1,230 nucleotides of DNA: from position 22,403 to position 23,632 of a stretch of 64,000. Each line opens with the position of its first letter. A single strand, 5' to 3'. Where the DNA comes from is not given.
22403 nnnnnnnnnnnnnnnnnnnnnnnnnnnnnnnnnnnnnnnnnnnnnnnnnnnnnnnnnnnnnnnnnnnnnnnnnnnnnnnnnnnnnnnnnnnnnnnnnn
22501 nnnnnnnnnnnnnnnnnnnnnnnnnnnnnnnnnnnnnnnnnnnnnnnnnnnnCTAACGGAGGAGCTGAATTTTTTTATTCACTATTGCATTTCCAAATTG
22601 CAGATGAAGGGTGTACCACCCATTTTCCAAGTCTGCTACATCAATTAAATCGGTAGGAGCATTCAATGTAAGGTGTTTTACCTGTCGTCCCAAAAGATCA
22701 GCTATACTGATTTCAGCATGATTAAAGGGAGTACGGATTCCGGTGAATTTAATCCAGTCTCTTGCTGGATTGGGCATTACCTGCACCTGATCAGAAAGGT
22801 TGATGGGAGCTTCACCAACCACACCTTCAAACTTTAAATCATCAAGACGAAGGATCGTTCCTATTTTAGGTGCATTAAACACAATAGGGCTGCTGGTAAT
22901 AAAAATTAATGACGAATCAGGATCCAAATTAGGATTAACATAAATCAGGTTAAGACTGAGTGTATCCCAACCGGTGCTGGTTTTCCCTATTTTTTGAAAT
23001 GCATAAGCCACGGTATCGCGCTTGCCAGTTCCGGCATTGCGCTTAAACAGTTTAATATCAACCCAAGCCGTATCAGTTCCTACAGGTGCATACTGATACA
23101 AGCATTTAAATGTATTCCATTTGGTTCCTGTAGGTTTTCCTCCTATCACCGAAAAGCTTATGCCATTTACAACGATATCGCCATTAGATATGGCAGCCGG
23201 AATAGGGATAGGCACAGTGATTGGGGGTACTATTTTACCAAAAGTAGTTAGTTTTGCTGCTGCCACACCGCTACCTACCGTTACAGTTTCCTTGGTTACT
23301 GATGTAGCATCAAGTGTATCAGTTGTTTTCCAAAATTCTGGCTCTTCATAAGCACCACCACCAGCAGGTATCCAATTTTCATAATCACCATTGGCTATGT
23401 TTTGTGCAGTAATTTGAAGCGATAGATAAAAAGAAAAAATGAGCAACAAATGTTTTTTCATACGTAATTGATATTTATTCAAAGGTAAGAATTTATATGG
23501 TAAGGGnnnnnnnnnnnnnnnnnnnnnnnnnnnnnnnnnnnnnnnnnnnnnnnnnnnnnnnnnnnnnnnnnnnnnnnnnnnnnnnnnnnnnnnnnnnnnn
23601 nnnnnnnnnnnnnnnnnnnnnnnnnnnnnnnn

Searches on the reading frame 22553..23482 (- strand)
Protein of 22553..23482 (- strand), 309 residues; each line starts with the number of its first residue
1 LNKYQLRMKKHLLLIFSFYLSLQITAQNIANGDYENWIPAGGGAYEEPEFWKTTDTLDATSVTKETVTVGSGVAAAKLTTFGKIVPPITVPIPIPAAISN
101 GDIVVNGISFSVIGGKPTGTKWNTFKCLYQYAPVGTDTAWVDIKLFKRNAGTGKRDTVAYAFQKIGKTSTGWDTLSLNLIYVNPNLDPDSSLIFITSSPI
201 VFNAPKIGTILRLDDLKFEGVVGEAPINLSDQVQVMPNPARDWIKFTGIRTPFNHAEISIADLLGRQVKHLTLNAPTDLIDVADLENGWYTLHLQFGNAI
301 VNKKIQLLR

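Call 56: search_protein_families(library=pfam, proteins=[window:22553-23482:-], max_evalue=0.001)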
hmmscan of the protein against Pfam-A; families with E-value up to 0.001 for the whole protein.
window:22553-23482:- (309 aa): 1 family
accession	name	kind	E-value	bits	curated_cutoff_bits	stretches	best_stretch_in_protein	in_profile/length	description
PF18962.6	Por_Secre_tail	-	2e-08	34.8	27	1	236-305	2-73/75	Secretion system C-terminal sorting domain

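Call 64: search_protein_families(library=ncbifam, proteins=[window:22553-23482:-], max_evalue=0.01)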
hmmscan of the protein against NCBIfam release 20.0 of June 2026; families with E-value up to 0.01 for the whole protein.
window:22553-23482:- (309 aa): 2 families
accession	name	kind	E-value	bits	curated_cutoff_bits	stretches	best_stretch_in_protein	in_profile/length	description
NF038113.1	T9SSA_dep_M36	equivalog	1.4e-05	23.5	885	1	227-305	788-866/869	T9SS-dependent M36 family metallopeptidase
TIGR04183.1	Por_Secre_tail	domain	1.6e-05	24.8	23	1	236-305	2-69/72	T9SS type A sorting domain-containing protein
